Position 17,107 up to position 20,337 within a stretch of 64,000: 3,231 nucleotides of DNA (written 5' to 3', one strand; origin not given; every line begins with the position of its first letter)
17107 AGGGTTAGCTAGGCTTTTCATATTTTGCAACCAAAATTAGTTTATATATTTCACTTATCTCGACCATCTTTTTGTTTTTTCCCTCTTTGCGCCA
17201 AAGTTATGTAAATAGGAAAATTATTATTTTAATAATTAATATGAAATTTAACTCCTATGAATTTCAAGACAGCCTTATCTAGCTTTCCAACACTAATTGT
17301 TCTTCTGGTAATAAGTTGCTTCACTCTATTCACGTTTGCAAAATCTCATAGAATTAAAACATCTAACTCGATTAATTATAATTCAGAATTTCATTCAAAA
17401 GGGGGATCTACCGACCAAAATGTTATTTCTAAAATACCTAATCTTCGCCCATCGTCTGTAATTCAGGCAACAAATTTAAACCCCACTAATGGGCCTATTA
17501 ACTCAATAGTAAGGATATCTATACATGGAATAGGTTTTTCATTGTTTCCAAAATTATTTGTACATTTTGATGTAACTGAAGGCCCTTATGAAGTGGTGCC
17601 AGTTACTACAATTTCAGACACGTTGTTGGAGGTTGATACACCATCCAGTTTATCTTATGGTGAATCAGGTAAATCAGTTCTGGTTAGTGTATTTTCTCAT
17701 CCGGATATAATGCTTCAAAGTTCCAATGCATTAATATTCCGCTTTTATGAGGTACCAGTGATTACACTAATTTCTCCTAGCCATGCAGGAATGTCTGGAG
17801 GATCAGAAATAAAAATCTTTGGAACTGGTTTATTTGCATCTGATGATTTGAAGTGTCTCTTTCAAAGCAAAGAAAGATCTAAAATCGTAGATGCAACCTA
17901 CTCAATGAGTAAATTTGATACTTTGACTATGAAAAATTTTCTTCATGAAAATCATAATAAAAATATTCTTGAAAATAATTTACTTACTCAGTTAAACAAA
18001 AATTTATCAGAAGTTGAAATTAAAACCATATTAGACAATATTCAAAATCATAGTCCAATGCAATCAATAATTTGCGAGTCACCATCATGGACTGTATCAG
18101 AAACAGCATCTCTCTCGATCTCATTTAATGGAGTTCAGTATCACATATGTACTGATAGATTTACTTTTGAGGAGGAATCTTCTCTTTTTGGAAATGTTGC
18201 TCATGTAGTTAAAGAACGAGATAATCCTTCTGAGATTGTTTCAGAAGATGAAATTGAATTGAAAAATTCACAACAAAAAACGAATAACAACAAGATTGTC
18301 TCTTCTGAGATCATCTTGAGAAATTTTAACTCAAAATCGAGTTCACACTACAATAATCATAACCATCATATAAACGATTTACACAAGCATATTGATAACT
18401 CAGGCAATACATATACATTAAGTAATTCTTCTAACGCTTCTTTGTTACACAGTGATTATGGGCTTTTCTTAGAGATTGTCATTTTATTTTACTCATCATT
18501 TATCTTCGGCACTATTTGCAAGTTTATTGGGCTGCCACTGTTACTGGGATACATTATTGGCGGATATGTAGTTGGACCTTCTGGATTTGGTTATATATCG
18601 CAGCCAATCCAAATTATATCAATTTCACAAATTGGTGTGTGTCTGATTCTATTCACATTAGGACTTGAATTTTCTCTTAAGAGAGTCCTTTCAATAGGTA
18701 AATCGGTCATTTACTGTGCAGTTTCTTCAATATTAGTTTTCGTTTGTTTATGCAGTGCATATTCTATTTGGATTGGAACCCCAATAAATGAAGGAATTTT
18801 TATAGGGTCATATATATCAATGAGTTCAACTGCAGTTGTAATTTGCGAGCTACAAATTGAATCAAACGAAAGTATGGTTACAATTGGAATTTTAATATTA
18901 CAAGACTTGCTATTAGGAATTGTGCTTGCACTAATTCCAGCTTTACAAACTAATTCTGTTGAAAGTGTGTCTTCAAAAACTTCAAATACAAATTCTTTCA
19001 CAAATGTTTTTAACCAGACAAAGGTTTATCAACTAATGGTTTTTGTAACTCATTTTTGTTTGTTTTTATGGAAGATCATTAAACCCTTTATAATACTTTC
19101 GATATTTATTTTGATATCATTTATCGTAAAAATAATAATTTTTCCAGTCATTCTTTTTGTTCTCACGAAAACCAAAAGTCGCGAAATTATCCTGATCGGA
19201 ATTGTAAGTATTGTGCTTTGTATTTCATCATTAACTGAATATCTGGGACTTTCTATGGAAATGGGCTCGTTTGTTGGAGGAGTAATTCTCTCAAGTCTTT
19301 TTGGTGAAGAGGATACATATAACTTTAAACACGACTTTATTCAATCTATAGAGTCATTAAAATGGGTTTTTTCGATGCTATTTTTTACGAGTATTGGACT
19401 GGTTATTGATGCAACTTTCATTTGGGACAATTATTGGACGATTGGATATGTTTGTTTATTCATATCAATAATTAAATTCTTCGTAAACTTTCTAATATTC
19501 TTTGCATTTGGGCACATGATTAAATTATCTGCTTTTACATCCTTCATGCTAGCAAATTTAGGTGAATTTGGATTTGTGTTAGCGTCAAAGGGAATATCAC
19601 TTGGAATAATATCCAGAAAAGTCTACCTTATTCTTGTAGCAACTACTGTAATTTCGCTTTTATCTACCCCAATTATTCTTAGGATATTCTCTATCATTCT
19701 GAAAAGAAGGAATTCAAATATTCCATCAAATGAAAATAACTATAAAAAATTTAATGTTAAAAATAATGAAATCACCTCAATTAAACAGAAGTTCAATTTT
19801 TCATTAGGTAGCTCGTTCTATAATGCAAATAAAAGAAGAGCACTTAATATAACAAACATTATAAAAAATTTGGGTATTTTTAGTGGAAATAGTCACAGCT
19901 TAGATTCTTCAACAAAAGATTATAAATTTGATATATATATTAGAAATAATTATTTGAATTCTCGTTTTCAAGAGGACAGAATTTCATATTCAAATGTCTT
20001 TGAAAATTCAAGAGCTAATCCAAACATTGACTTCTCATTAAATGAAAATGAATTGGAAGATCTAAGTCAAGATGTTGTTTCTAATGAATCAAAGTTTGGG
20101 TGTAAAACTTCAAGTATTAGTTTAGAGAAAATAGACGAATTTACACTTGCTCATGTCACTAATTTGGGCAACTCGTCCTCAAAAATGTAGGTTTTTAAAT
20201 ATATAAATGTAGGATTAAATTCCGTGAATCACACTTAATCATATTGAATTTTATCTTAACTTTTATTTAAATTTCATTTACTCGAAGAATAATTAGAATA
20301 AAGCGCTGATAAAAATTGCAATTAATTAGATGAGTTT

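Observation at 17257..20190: Unusual fusion: extracellular IPT/TIG-like Ig domains fused to a KefB/KEA-type (CPA2) cation:proton antiporter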

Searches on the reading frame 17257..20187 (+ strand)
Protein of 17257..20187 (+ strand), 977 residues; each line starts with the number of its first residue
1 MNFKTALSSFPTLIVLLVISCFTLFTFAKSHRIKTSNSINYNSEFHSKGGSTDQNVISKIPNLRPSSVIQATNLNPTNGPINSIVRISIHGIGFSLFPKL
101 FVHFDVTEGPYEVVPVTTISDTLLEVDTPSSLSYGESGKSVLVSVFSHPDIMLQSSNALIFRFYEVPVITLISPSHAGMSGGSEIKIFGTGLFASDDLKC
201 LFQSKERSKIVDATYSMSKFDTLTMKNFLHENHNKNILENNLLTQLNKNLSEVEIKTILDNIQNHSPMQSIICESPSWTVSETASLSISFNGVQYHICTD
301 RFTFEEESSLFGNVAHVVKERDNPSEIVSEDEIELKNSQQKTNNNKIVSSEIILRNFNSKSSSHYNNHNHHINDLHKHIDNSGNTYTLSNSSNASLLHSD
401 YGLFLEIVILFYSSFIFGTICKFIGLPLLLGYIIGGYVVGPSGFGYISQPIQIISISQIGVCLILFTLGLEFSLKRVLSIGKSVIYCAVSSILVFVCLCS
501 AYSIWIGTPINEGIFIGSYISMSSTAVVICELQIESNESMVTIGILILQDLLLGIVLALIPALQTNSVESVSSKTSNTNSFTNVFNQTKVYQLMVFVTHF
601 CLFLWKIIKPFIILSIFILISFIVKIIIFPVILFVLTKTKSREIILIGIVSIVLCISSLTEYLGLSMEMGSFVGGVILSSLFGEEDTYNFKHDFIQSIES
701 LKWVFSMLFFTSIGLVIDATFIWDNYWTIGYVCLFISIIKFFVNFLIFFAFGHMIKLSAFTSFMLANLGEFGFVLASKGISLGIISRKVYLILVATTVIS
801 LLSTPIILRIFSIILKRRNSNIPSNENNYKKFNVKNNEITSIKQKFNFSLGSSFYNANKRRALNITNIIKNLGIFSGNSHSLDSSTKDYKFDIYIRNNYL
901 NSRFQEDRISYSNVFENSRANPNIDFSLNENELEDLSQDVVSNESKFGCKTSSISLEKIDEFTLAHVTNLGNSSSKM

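Call 3: search_protein_families(library=pfam, proteins=[window:17257-20187:+], max_evalue=1)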
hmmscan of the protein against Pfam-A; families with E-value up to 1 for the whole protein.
window:17257-20187:+ (977 aa): 3 families
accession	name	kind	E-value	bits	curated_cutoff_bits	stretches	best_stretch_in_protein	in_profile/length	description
PF00999.27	Na_H_Exchanger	-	2.9e-44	151.9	26.2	1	414-809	4-370/375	Sodium/hydrogen exchanger, transmembrane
PF01833.30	TIG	-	1.2e-08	35.2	20.9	2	167-208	1-43/84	IPT/TIG domain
PF13642.11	DUF4144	-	0.12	13.4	27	0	366-395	25-54/100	protein structure with unknown function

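Call 4: search_protein_families(library=ncbifam, proteins=[window:17257-20187:+], max_evalue=1)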
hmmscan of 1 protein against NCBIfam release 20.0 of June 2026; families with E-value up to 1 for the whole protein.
window:17257-20187:+ (977 aa): 5 families
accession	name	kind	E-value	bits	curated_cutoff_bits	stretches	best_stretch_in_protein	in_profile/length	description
TIGR00932.1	2a37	subfamily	1.9e-36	126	238.3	1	412-718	2-275/275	monovalent cation:proton antiporter-2 (CPA2) family protein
NF002924.0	PRK03562.1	equivalog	2.8e-35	121.8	752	1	404-824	7-392/623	glutathione-regulated potassium-efflux system protein KefC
NF002973.0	PRK03659.1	equivalog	7.7e-35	120.5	804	2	618-838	191-400/602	glutathione-regulated potassium-efflux system protein KefB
NF007950.1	PRK10669.1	equivalog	1.3e-32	113.4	700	1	405-819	9-395/547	YbaL family putative K(+) efflux transporter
NF045626.1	FeTrans_MagA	equivalog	2.4e-28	99.2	700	2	409-571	13-179/386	iron transporter MagA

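Call 5: find_homologous_proteins(query=window:17257-20187:+)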
Query window:17257-20187:+ (977 aa): 64 proteins with E <= 0.001 among 8000 candidates.
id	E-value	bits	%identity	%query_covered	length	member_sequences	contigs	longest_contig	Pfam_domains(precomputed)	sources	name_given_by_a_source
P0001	0.0e+0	1996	95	100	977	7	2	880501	PF01833.31,PF00999.27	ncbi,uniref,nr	ncbi:Sodium/hydrogen exchanger family protein [Cryptosporidium meleagridis]|uniref:Sodium/hydrogen e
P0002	0.0e+0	1800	87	100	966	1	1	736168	PF01833.31,PF00999.27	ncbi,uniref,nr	ncbi:K+ H+ antiporter of bacterial origin [Cryptosporidium sp. chipmunk genotype I]|uniref:K+ H+ ant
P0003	0.0e+0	1753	83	100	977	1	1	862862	PF01833.31,PF00999.27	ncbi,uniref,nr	ncbi:K+ H+ antiporter [Cryptosporidium ubiquitum]|uniref:K+ H+ antiporter n=1 Tax=Cryptosporidium ub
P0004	0.0e+0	1738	83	100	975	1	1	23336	PF01833.31,PF00999.27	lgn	-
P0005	0.0e+0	1603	77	100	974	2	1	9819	PF01833.31,PF00999.27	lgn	-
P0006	0.0e+0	1554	76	100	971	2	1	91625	PF01833.31,PF00999.27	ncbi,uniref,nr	ncbi:K+/H+ antiporter [Cryptosporidium canis]|uniref:K+/H+ antiporter n=1 Tax=Cryptosporidium canis 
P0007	0.0e+0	1284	64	98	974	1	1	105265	PF01833.31,PF00999.27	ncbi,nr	ncbi:sodium:calcium exchanger [Cryptosporidium felis]|nr:sodium:calcium exchanger [Cryptosporidium f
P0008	0.0e+0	1167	60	99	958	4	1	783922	PF00999.27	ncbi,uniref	ncbi:hypothetical protein RS030_81338 [Cryptosporidium xiaoi]|uniref:Uncharacterized protein n=1 Tax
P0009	0.0e+0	1153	59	99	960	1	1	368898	PF01833.31,PF00999.27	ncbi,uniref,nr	ncbi:hypothetical protein FG386_002983 [Cryptosporidium ryanae]|uniref:uncharacterized protein n=1 T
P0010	0.0e+0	1048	57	93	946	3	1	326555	PF01833.31,PF00999.27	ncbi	ncbi:sodium/hydrogen exchanger family protein [Cryptosporidium serpentis]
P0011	5.8e-40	155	29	42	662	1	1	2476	PF02080.27,PF00999.27,PF02254.25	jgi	jgi:CPA2 family monovalent cation:H+ antiporter-2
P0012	6.1e-39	152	29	43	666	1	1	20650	PF02080.27,PF00999.27,PF02254.25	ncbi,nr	ncbi:MAG: cation:proton antiporter [Synechococcales bacterium]|nr:cation:proton antiporter [Synechoc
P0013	4.2e-31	126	27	41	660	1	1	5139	PF02080.27,PF00999.27,PF02254.25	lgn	-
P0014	8.6e-29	118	29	42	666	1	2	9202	PF02080.27,PF00999.27,PF02254.25,PF02558.23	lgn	-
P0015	2.6e-24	104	27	43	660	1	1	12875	PF02080.27,PF00999.27,PF02254.25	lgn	-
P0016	1.9e-23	101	31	41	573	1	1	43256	PF00999.27,PF02254.25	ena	-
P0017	7.7e-23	99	26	43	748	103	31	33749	PF02080.27,PF00999.27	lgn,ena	-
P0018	1.0e-22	98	31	41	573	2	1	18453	PF00999.27,PF02254.25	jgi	-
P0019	1.9e-22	97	25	42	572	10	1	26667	PF00999.27,PF02254.25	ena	-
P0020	9.8e-19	85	26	39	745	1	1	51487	PF02080.27,PF00999.27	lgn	-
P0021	2.1e-18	84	27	38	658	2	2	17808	PF02080.27,PF00999.27,PF02254.25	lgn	-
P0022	2.2e-18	84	25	36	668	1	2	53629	PF02080.27,PF00999.27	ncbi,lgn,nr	ncbi:MAG: cation:proton antiporter [Elusimicrobia bacterium]|nr:cation:proton antiporter [Elusimicro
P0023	2.3e-18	84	27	41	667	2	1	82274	PF02080.27,PF00999.27,PF02254.25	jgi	-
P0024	2.5e-17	80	25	42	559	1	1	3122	PF00999.27,PF02254.25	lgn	-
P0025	2.6e-17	80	26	49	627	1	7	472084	PF00999.27,PF02254.25,PF27452.1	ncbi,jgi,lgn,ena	jgi:CPA2 family monovalent cation:H+ antiporter-2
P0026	2.6e-17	80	26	49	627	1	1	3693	PF00999.27,PF02254.25,PF27452.1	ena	-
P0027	5.8e-17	79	27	40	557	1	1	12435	PF00999.27,PF02254.25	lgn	-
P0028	6.2e-17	79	25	40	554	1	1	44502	PF00999.27,PF02254.25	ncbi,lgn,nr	ncbi:MAG TPA: cation:proton antiporter [Methylomirabilota bacterium]|nr:cation:proton antiporter [Me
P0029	6.6e-17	79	23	43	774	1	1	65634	PF02080.27,PF00999.27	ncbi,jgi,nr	ncbi:MAG: cation:proton antiporter [Puniceicoccales bacterium]|jgi:CPA2 family monovalent cation:H+ 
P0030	1.1e-16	78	26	39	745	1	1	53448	PF02080.27,PF00999.27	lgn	-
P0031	1.1e-16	78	26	39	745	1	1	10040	PF02080.27,PF00999.27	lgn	-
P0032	1.1e-16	78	26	39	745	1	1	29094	PF02080.27,PF00999.27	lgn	-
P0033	1.2e-16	78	26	39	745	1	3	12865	PF02080.27,PF00999.27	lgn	-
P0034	1.4e-16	78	26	39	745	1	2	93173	PF02080.27,PF00999.27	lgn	-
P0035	1.2e-15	75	23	41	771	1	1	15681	PF02080.27,PF00999.27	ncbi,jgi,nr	ncbi:MAG: cation:proton antiporter [Puniceicoccales bacterium]|jgi:CPA2 family monovalent cation:H+ 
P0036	4.7e-15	73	22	42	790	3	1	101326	PF02080.27,PF00999.27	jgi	jgi:CPA2 family monovalent cation:H+ antiporter-2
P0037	2.4e-14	71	25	40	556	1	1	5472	PF00999.27,PF02254.25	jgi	jgi:Kef-type K+ transport system membrane component KefB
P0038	6.5e-12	63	24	39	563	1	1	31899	PF00999.27,PF02254.25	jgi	jgi:monovalent cation:H+ antiporter-2, CPA2 family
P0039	1.5e-11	61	23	39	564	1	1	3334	PF00999.27,PF02254.25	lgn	-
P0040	4.2e-11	60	21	42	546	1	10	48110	PF00999.27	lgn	-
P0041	4.9e-11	60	24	40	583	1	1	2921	PF00999.27,PF02254.25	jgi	jgi:CPA2 family monovalent cation:H+ antiporter-2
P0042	5.7e-11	59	23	39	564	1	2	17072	PF00999.27,PF02254.25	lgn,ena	-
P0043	8.6e-11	59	27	18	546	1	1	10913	PF00999.27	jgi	-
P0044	8.9e-11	59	23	39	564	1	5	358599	PF00999.27,PF02254.25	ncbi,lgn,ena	-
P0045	1.3e-10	58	23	39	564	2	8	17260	PF00999.27,PF02254.25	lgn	-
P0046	1.5e-10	58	25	39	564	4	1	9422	PF00999.27,PF02254.25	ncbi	-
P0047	1.5e-10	58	23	36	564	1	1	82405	PF00999.27,PF02254.25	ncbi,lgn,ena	-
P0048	1.8e-10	58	23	39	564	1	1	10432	PF00999.27,PF02254.25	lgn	-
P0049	2.4e-10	57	24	39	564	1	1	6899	PF00999.27,PF02254.25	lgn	-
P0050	3.2e-10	57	22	49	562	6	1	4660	PF00999.27,PF02254.25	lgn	-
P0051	3.4e-10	57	25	32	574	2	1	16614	PF00999.27,PF02254.25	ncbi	-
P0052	5.2e-10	56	22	39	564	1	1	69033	PF00999.27,PF02254.25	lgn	-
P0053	5.4e-10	56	23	39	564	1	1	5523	PF00999.27,PF02254.25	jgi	jgi:CPA2 family monovalent cation:H+ antiporter-2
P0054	9.4e-10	55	23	39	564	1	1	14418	PF00999.27,PF02254.25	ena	-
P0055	9.4e-10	55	23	39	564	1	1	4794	PF00999.27,PF02254.25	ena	-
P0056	1.4e-9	55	23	39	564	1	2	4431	PF00999.27,PF02254.25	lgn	-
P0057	2.7e-9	54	23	32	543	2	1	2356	PF00999.27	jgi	jgi:CPA2 family monovalent cation:H+ antiporter-2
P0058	5.1e-9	53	23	39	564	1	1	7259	PF00999.27,PF02254.25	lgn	-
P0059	9.0e-9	52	23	39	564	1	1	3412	PF00999.27,PF02254.25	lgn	-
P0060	9.9e-8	49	24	37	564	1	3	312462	PF00999.27,PF02254.25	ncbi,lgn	-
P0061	2.2e-6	44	29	14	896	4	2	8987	PF00999.27,PF01842.32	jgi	jgi:Kef-type K+ transport system membrane component KefB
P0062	3.0e-5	40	22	44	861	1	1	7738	PF00999.27,PF00582.33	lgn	-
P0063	6.1e-5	39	24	44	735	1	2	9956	PF00999.27,PF00582.33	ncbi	-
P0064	1.8e-4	38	22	42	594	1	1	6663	PF00999.27,PF02254.25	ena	-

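Call 6: search_solved_structures(query=window:17257-20187:+, max_evalue=0.01)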
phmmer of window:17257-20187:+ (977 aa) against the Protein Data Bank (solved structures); distinct sequences matched with E-value up to 0.01: 5.
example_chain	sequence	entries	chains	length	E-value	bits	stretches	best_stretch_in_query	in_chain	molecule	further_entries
8bxg_A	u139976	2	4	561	9.2e-18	66.9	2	406-570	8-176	Glutathione-regulated potassium-efflux system protein KefC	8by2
9emb_A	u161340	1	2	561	4.4e-17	64.7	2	406-570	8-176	Glutathione-regulated potassium-efflux system protein KefC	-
4bwz_A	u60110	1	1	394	7e-15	57.3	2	404-569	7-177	NA(+)/H(+) ANTIPORTER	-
5bz2_A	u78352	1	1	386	4.4e-14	54.7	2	404-569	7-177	Na(+)/H(+) antiporter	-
5bz3_A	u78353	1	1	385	1.7e-13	52.8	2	404-569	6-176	Na(+)/H(+) antiporter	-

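Call 7: list_cluster_members(proteins=[window:17257-20187:+])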
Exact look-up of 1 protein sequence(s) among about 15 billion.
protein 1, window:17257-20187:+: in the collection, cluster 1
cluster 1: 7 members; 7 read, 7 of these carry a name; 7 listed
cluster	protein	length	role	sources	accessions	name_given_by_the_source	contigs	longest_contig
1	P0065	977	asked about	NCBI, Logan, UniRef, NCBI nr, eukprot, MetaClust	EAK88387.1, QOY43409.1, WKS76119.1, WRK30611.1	K+/H+ antiporter of possible bacterial origin, signal peptide [Cryptosporidium parvum ... | K+/H+ antiporter of possible bacterial origin, signal peptide n=2 Tax=Cryptosporidium ... | QOY43409.1 hypothetical protein CPATCC_000191 [Cryptosporidium parvum]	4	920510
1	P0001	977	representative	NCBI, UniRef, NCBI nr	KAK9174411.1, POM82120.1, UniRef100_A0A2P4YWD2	Sodium/hydrogen exchanger family protein [Cryptosporidium meleagridis] | Sodium/hydrogen exchanger family protein n=1 Tax=Cryptosporidium meleagridis TaxID=93969 ...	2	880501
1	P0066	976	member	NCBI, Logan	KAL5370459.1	K+/H+ antiporter [Cryptosporidium parvum]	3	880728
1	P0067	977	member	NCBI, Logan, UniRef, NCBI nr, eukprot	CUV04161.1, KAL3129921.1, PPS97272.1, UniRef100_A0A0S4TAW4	unnamed protein product [Cryptosporidium hominis] | K+/H+ antiporte n=2 Tax=Cryptosporidium hominis TaxID=237895 RepID=A0A0S4TAW4_CRYHO | K+/H+ antiporte [Cryptosporidium hominis]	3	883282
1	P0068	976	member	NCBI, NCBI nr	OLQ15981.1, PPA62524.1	Sodium/hydrogen exchanger family protein [Cryptosporidium hominis] | Sodium/hydrogen exchanger family [Cryptosporidium hominis]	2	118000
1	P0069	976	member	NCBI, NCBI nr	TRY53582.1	K+/H+ antiporte [Cryptosporidium tyzzeri]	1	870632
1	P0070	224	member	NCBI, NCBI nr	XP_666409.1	potassium/proton antiporter [Cryptosporidium hominis TU502]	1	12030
